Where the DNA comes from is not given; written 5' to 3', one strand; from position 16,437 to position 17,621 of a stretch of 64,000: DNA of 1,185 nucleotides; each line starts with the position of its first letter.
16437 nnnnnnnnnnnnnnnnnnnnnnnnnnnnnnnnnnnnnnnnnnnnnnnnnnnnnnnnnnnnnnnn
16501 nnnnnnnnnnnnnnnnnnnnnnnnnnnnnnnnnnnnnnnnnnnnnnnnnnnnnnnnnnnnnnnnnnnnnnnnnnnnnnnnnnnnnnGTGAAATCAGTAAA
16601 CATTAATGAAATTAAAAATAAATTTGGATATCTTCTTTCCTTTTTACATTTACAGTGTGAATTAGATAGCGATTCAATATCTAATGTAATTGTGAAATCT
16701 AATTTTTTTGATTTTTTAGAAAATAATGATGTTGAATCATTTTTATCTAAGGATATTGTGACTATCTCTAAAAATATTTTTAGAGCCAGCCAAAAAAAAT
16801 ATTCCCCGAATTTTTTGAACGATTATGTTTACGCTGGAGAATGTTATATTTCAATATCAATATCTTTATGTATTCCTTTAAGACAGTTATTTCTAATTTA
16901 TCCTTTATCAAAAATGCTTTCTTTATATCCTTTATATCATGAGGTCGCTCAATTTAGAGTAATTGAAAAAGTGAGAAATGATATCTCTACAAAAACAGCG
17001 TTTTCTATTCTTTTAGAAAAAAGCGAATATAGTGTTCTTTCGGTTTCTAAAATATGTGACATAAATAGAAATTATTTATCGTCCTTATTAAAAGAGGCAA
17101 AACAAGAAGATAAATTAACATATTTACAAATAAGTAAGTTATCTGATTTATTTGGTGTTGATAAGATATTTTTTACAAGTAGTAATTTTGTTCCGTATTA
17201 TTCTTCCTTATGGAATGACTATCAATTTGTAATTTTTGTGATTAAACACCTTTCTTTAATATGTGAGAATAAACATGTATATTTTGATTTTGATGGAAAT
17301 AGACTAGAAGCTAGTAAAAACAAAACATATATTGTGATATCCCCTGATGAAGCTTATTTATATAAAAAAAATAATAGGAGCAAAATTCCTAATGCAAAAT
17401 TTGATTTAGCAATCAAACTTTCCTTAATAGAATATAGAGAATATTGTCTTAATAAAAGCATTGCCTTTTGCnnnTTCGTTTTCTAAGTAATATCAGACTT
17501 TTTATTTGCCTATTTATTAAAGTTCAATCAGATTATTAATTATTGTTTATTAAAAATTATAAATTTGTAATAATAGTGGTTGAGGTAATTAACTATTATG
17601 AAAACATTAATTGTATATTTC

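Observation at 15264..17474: Candidate new toxin-antitoxin or defence-type module: DUF3990-like protein with PARP-like motifs, translationally coupled to a DUF3791-like/XRE-HTH protein, beside a divergent P-loop kinase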

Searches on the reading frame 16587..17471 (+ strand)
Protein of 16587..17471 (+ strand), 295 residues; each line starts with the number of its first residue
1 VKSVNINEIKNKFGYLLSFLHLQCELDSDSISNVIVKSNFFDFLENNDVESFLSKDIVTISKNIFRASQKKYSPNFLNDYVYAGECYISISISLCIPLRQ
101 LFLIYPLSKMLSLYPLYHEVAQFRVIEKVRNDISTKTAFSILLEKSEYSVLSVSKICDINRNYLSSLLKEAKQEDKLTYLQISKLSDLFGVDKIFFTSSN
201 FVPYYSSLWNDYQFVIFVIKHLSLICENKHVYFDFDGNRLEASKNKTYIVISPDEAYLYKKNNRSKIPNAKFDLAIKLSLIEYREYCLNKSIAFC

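Call 3: search_protein_families(library=pfam, proteins=[window:16587-17471:+], max_evalue=1)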
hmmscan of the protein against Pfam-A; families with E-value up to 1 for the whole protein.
window:16587-17471:+ (295 aa): 0 families

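Call 4: search_protein_families(library=ncbifam, proteins=[window:16587-17471:+], max_evalue=1)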
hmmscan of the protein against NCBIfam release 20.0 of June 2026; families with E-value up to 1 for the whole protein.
window:16587-17471:+ (295 aa): 0 families

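Call 5: search_protein_families(library=padloc, proteins=[window:16587-17471:+], max_evalue=1)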
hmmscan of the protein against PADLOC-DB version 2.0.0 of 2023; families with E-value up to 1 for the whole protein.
window:16587-17471:+ (295 aa): 0 families

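Call 6: search_protein_families(library=phrogs, proteins=[window:16587-17471:+], max_evalue=1)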
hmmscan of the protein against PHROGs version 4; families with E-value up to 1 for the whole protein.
window:16587-17471:+ (295 aa): 2 families
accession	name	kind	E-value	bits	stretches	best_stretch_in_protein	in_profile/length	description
phrog_10522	-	unknown function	0.041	15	0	41-71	39-69/81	-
phrog_36528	-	unknown function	0.15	13.4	0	53-73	7-27/70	-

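Call 13: find_homologous_proteins(query=window:16587-17471:+)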
Query window:16587-17471:+ (295 aa): 9 proteins with E <= 0.001 among 1326 candidates.
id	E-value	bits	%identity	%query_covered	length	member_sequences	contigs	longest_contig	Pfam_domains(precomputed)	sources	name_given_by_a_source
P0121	1.1e-179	614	96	100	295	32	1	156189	-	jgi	-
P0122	1.1e-151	522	81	100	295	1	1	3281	-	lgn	-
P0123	2.9e-120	419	92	74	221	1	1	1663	-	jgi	-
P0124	4.1e-82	294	51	100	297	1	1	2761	-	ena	-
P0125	6.2e-82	293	51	100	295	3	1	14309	-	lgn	-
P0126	1.6e-80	289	50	100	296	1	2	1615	-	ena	-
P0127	2.1e-73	265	46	100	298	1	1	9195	-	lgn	-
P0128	1.1e-66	243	47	100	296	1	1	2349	-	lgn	-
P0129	5.7e-58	215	40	100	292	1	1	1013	-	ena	-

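Call 20: search_solved_structures(query=A2, max_evalue=10, show_alignments=2)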
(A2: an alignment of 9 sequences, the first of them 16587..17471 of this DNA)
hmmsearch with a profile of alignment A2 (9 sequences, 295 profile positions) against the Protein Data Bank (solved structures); distinct sequences matched with E-value up to 10: 2.
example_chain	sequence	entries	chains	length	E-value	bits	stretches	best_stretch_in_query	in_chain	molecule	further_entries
2qjw_A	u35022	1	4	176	0.13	14.8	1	86-113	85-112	Uncharacterized protein XCC1541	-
2b5a_A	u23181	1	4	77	0.55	12.7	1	139-197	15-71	C.BclI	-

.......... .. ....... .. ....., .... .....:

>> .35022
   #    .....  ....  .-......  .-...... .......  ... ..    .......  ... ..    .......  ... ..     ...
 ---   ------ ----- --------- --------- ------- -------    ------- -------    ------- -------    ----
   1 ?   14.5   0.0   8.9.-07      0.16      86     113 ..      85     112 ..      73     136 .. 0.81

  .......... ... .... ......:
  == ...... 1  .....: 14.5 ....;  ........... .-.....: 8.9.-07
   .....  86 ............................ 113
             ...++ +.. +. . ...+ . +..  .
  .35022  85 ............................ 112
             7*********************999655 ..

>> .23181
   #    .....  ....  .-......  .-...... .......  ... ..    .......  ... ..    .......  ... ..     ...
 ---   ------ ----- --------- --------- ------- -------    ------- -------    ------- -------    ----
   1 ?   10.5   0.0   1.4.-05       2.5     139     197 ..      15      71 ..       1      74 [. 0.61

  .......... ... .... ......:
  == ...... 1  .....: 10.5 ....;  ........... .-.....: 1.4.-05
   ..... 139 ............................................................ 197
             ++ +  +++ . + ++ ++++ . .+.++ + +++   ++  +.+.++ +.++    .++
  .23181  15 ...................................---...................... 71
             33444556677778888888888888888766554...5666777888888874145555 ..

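Call 28: search_protein_families(library=pfam, alignment_id=A3, max_evalue=0.01)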
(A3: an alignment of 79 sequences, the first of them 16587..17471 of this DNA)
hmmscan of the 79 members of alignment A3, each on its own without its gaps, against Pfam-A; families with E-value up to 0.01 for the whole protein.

A. member 1, window:16587-17471:+ (295 aa): 0 families

B. families by the number of members that match (of 79 scanned): 20 families
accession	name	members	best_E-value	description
PF01381.28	HTH_3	71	1.2e-11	Helix-turn-helix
PF13443.12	HTH_26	62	4.8e-10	Cro/C1-type HTH DNA-binding domain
PF13560.12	HTH_31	51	3.9e-08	Helix-turn-helix domain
PF12844.13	HTH_19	47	3.8e-07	Helix-turn-helix domain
PF13412.12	HTH_24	14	5.8e-05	Winged helix-turn-helix DNA-binding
PF20432.4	Xre-like-HTH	7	0.00014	Antitoxin Xre-like helix-turn-helix domain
PF00376.29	MerR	7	0.00032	MerR family regulatory protein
PF15731.11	MqsA_antitoxin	5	0.00051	Antitoxin component of bacterial toxin-antitoxin system, MqsA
PF13384.12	HTH_23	4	0.0029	Homeodomain-like domain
PF13413.12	HTH_25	3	0.0014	Helix-turn-helix domain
PF13411.12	MerR_1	3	0.0018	MerR HTH family regulatory protein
PF13744.12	HTH_37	2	0.00087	Helix-turn-helix domain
PF08965.17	Aca2_YdiL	2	0.00092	Aca2/YdiL-like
PF12668.12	DUF3791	2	0.0022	Protein of unknown function (DUF3791)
PF08281.18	Sigma70_r4_2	2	0.005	Sigma-70, region 4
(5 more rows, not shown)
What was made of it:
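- Closest known: MqsR-MqsA type II toxin-antitoxin system. Same: Five of 79 partners even hit the Pfam MqsA_antitoxin model through the HTH (call 28).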

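Call 31: predict_structure(alignment_id=A2)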
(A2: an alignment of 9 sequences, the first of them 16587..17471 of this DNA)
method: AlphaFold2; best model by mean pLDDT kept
length: 295 residues; sequences in the alignment: 9
mean_pLDDT: 87.3   pTM: 0.81
mean pLDDT of the five models: 87.3, 85.5, 85.0, 84.8, 82.5
residues with pLDDT >= 90: 161; 70-90: 106; 50-70: 26; < 50: 2
segments of 3 or more residues with pLDDT < 50: none
pLDDT, mean of each block of 10 residues (from residue 1): 71 96 96 97 90 94 94 87 93 92 96 75 83 90 94 96 93 88 96 90 73 90 84 65 68 85 85 89 87 72
secondary structure, 60 per line:
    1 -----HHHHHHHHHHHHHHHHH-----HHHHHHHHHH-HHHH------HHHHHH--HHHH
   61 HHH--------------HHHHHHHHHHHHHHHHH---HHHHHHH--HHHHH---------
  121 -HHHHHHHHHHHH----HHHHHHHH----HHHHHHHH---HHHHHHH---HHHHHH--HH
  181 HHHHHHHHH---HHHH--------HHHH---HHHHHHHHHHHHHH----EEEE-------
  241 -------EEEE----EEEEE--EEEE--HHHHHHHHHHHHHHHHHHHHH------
elements in order: H6-22 H28-37 H39-42 H49-54 H57-63 H78-94 H98-104 H107-111 H122-133 H138-145 H150-157 H161-167 H171-176 H179-189 H193-196 H205-208 H212-225 E230-233 E248-251 E256-260 E263-266 H269-289
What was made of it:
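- Checked: They are predicted to form an alpha/beta domain (call 31).
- Gene 2 has two extra domains that could bind a ligand (call 31).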

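Call 34: search_protein_families(library=padloc, alignment_id=A3, max_evalue=0.001)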
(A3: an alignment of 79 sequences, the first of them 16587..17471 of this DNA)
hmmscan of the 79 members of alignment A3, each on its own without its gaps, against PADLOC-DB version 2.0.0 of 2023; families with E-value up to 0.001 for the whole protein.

A. member 1, window:16587-17471:+ (295 aa): 0 families

B. families by the number of members that match (of 79 scanned): 21 families
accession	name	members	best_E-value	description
PDLC04642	PDC-M42B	72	2.1e-13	-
PDLC03949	RmrA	65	3.7e-09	-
PDLC02926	HTH_VI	49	1.7e-06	-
PDLC03952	RmrA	29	2.1e-07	-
PDLC03953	RmrA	16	0.00014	-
PDLC04142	capH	15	4.7e-06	capH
PDLC03946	RmrA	14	4.3e-06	-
PDLC03954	RmrA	14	2.5e-05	-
PDLC03951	RmrA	13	2.7e-06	-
PDLC03944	RmrA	10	2.3e-05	-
PDLC03947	RmrA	5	3.5e-05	-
PDLC03664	Control_protein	4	1.8e-05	control protein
PDLC03955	RmrA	3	0.00014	-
PDLC03671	Control_protein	3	0.00038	control protein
PDLC03945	RmrA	3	0.00045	-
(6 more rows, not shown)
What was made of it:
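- Closest known: PADLOC candidate system PDC-M42. Same: 72 of 79 partners of its homologues hit PDC-M42B (call 34).
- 71 of 79 partners carry HTH_3 and 72 of 79 hit PDC-M42B (calls 28, 34).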

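Call 35: fold_search(model_id=the predicted structure, library=pdb)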
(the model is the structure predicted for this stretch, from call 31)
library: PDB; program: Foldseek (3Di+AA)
matches with E <= 10: 289; with E <= 0.001: 0
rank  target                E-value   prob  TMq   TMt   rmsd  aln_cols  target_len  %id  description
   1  3vk0_A                2.4e-01  0.99  0.18  0.53   8.3        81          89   15  Crystal Structure of hypothetical transcription factor NHTF from Neisseria (released 2012-03-14)
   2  7t5u                  2.5e-01  1.00  0.18  0.76   1.5        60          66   18  Structure of E. coli MS115-1 CapH N-terminal domain (released 2022-09-14)
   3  2b5a_B                2.6e-01  0.99  0.18  0.57   3.5        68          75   18  C.BclI, Control Element of the BclI Restriction-Modification System (released 2006-01-03)
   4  2b5a_A                2.7e-01  0.99  0.18  0.55   3.5        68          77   18  C.BclI, Control Element of the BclI Restriction-Modification System (released 2006-01-03)
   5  8q86_E                3.3e-01  1.00  0.18  0.24   1.8        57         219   23  Trimer of the dimeric SaPI2 Stl transcriptional regulator (released 2025-03-05)
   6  2eby_B                3.3e-01  0.99  0.18  0.47   2.8        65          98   23  Crystal structure of a hypothetical protein from E. Coli (released 2007-08-14)
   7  8rc5_2A               4.3e-01  1.00  0.18  0.24   1.9        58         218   22  Complex between the RecA-like Sak4 SSAP and the SaPI2 Stl master regulator (released 2025-03-05)
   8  3kxa_A                4.7e-01  0.80  0.18  0.38  15.2       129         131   15  Crystal Structure of NGO0477 from Neisseria gonorrhoeae (released 2010-01-19)
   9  2b5a_C                4.9e-01  0.98  0.18  0.56   3.5        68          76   18  C.BclI, Control Element of the BclI Restriction-Modification System (released 2006-01-03)
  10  2bnm_A                5.7e-01  0.98  0.18  0.27   3.3        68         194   15  The structure of Hydroxypropylphosphonic acid epoxidase from S. wedmorenis. (released 2005-10-05)
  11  2kpj_MODEL_1_A        6.0e-01  1.00  0.18  0.54   2.9        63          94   16  Solution Structure Of Protein SOS-response transcriptional repressor, LexA From Eubacterium rectale. Northeast (released 2009-11-17)
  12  3kxa_B                6.0e-01  0.75  0.18  0.38  15.2       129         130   15  Crystal Structure of NGO0477 from Neisseria gonorrhoeae (released 2010-01-19)
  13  1y7y_B                7.0e-01  0.98  0.17  0.63   2.9        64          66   12  High-resolution crystal structure of the restriction-modification controller protein C.AhdI from Aeromonas hydrophila (released 2005-02-22)
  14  3vk0_B                7.0e-01  0.92  0.18  0.52   8.2        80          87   14  Crystal Structure of hypothetical transcription factor NHTF from Neisseria (released 2012-03-14)
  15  8qe9_2G               7.3e-01  1.00  0.17  0.23   2.1        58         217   22  Complex between the 80a-Sak SSAP and the SaPI2 Stl master regulator (released 2025-03-05)
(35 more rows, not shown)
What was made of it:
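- On XRE / Cro-C1 helix-turn-helix: Foldseek probability is 0.99-1.0 at rmsd 1.5-3.5 A to CapH-NTD, C.BclI, SinR and Stl (call 35).
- Checked: The XRE helix-turn-helix (HTH) in gene 2 is confirmed by structure (Foldseek probability about 1.0, rmsd 1.5-3.5 A over about 60 residues to CapH-NTD, C.BclI and SinR; call 35).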

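Call 67: search_protein_representatives(alignment_id=A2)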
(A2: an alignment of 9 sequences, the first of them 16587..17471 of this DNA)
Query: 9 sequences, 295 profile positions. Proteins with E-value up to 0.001 (for the whole library): 202; up to 1e-10: 104; up to 1e-30: 26. The best 150 are listed.
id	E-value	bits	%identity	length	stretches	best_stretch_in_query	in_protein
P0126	4.9e-143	492.2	-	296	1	1-295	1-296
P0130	3.2e-95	335.2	-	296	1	1-295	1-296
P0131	1.3e-92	326.6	-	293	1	1-295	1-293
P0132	3.3e-88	312.2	-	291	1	1-295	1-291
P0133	2.1e-81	289.8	-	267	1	26-295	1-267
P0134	4.7e-59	216.5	-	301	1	1-295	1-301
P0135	2.2e-43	165.0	-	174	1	128-295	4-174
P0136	2.4e-40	155.1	-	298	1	5-264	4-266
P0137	1.4e-39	152.6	-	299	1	5-280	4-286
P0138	2.6e-39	151.7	-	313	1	3-289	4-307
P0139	4.4e-37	144.4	-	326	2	1-236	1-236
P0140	9.2e-37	143.3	-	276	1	4-257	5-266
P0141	2.2e-36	142.1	-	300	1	8-286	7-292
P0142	2.7e-36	141.8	-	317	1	4-227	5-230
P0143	3.0e-36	141.7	-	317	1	1-229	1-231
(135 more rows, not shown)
